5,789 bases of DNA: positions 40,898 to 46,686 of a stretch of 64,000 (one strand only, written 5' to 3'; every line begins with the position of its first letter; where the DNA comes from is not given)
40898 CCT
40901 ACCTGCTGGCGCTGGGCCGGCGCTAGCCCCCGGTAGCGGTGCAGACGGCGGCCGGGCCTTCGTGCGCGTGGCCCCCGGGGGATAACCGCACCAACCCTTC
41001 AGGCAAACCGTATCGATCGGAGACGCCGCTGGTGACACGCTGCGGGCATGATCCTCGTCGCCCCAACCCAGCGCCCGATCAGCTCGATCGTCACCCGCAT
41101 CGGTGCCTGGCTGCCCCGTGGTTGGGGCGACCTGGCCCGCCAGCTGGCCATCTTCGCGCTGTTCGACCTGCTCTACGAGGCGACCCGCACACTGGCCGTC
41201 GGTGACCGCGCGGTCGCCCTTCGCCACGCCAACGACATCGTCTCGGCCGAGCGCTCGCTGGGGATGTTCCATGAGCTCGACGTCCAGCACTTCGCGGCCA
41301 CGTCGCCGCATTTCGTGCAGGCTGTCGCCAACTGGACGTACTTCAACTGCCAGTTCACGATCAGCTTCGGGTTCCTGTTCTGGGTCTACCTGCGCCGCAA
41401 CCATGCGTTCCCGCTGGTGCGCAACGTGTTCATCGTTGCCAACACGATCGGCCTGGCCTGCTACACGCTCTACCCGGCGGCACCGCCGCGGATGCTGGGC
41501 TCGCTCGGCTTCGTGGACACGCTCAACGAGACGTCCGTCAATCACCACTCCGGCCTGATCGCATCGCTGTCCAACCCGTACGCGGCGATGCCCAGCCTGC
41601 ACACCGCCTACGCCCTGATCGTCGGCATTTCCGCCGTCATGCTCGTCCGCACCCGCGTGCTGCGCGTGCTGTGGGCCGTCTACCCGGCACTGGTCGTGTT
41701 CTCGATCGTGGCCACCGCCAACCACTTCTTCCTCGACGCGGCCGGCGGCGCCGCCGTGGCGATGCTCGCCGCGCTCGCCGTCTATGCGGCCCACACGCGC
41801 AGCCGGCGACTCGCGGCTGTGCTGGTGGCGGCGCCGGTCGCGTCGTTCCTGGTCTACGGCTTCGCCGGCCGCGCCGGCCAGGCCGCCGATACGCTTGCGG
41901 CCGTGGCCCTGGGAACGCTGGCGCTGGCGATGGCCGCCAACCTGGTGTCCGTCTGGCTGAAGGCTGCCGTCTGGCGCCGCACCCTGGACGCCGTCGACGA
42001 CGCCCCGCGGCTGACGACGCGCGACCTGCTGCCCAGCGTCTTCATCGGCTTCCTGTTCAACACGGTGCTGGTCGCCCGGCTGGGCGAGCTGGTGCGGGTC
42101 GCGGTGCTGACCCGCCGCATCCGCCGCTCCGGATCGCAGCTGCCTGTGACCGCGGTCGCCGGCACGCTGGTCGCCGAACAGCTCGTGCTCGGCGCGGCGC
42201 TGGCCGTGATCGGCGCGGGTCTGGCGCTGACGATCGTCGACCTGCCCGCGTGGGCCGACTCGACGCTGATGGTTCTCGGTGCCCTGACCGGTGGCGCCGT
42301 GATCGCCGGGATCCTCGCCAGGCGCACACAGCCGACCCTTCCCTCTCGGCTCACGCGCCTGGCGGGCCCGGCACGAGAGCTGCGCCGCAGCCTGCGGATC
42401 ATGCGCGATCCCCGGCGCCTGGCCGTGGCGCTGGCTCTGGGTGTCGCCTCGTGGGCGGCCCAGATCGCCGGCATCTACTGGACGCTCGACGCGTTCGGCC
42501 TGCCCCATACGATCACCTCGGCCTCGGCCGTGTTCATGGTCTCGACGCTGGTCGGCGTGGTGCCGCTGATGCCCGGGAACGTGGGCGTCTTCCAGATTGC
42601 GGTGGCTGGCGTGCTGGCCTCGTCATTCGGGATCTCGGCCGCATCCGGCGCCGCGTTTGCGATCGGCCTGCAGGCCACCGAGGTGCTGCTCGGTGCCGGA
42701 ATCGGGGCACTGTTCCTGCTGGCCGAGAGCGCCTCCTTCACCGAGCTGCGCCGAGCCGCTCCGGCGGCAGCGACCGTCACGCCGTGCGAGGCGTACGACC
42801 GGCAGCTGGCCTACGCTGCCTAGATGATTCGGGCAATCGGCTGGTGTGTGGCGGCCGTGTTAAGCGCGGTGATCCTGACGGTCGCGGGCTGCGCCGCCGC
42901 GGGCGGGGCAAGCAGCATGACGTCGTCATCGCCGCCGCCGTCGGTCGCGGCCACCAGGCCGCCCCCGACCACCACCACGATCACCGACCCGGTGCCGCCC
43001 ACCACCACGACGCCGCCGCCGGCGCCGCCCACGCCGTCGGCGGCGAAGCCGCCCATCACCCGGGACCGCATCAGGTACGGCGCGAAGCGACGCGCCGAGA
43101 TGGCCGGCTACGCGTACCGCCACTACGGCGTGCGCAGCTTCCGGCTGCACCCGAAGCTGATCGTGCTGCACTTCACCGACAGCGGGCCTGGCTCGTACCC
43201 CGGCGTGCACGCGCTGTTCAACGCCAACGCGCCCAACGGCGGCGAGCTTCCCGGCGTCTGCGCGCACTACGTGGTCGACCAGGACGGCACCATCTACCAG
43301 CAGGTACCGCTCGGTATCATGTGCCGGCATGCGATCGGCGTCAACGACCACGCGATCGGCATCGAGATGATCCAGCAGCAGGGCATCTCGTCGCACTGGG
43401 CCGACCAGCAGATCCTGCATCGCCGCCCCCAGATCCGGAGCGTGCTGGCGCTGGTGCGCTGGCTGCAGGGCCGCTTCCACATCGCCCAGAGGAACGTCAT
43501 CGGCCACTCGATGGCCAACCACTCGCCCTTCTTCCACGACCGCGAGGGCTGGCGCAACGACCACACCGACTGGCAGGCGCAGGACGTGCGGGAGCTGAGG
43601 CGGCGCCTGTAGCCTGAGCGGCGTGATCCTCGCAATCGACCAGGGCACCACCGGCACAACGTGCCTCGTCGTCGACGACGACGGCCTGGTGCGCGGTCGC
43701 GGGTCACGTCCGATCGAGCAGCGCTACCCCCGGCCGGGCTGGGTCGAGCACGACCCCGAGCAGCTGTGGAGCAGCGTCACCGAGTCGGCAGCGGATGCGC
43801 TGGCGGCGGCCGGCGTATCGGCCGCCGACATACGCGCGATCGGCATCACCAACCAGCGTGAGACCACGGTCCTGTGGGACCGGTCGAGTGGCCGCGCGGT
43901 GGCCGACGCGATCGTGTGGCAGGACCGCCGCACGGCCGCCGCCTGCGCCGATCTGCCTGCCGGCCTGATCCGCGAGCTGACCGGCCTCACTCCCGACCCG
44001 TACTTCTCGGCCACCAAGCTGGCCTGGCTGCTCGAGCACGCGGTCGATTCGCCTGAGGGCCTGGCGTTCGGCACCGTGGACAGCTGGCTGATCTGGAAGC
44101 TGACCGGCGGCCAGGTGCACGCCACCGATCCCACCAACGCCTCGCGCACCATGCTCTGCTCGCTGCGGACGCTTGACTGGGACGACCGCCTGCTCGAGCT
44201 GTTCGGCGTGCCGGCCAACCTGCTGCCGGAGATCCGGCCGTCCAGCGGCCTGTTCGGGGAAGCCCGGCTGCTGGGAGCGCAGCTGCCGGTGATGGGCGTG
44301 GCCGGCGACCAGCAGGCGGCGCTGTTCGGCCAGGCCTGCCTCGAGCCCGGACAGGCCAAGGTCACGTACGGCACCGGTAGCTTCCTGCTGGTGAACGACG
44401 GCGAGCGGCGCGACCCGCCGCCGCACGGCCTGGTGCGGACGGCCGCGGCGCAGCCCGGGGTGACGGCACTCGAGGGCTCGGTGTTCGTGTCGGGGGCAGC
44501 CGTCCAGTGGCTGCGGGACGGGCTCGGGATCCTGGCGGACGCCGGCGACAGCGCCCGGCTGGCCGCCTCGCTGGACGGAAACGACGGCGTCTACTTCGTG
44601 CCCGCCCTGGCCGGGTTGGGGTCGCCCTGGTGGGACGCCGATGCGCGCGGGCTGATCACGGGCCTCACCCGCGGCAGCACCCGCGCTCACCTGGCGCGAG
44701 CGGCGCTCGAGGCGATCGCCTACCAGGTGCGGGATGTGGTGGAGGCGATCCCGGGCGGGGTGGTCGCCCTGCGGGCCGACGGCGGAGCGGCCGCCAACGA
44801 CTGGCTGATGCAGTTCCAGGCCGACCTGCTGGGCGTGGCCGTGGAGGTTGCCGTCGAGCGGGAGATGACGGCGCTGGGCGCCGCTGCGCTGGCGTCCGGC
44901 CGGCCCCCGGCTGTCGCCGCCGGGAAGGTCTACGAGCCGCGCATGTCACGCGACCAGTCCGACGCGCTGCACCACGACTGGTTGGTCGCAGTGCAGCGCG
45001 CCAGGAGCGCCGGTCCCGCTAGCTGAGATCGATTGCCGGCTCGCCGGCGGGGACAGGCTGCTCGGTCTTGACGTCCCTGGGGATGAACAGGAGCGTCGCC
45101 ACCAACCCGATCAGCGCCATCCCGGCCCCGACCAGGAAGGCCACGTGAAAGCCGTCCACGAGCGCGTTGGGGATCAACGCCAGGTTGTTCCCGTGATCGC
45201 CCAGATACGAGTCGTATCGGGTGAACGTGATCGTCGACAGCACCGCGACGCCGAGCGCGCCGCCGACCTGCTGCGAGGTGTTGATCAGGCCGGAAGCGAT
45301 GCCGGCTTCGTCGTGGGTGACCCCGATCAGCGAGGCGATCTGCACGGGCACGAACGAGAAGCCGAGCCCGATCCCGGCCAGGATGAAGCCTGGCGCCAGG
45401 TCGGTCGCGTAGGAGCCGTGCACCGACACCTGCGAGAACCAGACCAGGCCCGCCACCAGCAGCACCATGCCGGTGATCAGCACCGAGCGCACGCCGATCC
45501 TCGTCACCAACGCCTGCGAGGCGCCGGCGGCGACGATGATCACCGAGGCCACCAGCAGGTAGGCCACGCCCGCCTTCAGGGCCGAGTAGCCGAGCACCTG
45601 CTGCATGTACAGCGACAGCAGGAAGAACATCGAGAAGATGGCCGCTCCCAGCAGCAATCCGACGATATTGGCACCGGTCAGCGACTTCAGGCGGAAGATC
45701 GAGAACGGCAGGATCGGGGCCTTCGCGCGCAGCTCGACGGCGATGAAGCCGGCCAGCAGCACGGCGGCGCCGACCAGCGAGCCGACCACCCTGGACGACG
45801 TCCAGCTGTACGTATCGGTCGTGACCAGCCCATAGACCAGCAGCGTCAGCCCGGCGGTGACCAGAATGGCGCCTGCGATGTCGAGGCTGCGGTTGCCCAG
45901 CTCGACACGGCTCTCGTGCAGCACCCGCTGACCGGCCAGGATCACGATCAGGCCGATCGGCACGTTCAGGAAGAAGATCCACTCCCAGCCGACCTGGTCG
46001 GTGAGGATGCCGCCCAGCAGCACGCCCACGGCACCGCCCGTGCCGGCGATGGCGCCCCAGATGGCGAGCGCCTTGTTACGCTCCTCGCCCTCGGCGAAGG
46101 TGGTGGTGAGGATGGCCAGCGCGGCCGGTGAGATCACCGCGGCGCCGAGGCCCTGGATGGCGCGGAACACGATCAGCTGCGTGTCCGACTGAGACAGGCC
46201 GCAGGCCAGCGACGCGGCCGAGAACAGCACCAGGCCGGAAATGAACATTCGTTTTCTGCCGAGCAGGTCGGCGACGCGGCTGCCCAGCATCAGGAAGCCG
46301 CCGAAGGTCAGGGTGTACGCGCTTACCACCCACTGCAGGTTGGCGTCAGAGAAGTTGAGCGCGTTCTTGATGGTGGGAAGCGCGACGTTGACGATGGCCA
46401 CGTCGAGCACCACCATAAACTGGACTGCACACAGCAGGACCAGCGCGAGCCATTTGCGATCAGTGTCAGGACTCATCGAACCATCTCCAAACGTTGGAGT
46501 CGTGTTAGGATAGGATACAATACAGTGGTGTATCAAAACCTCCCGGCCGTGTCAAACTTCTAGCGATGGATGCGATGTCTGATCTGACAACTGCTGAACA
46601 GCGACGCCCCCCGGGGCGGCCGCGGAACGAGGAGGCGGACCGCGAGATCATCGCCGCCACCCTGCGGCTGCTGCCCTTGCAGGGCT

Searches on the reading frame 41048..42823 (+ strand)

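Call 73: search_protein_families(library=pfam, proteins=[window:41048-42823:+], max_evalue=0.00001)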
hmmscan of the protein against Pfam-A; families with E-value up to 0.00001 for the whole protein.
window:41048-42823:+ (591 aa): 2 families
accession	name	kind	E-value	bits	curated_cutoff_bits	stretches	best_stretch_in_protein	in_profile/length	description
PF14378.12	PAP2_3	-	4.4e-41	141.2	27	1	63-243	2-189/190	PAP2 superfamily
PF03706.18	LPG_synthase_TM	-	7.9e-28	98.2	33.4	1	256-550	3-299/302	Lysylphosphatidylglycerol synthase TM region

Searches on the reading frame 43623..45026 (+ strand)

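Call 73: search_protein_families(library=pfam, proteins=[window:43623-45026:+], max_evalue=0.00001)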
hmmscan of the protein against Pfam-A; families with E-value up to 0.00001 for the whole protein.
window:43623-45026:+ (467 aa): 2 families
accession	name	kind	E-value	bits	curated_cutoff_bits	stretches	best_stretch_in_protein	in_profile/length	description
PF00370.27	FGGY_N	-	3e-64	217.4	28.8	1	1-236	1-245/245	FGGY family of carbohydrate kinases, N-terminal domain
PF02782.22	FGGY_C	-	2.4e-37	129.1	27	1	246-424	2-194/198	FGGY family of carbohydrate kinases, C-terminal domain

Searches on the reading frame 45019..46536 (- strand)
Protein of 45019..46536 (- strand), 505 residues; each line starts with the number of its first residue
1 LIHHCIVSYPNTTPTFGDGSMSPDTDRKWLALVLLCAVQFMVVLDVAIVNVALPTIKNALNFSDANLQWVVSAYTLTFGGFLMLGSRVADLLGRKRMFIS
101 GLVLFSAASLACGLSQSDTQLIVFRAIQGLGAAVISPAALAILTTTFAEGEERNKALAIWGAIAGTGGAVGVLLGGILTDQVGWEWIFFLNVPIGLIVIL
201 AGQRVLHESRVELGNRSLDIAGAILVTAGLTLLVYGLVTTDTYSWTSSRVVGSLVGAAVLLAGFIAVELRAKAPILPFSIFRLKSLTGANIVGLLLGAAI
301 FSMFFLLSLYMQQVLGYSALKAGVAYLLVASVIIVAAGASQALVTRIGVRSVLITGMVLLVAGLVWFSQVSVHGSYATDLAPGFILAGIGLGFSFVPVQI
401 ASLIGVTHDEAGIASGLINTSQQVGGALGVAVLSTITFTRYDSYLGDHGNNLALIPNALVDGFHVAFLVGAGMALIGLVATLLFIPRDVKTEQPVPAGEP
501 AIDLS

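Call 73: search_protein_families(library=pfam, proteins=[window:45019-46536:-], max_evalue=0.00001)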
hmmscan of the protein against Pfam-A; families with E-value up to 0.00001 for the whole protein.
window:45019-46536:- (505 aa): 1 family
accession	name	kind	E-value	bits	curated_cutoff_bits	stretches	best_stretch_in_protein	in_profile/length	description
PF07690.21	MFS_1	-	1.3e-57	195.7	33.4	1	35-429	1-346/347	Major Facilitator Superfamily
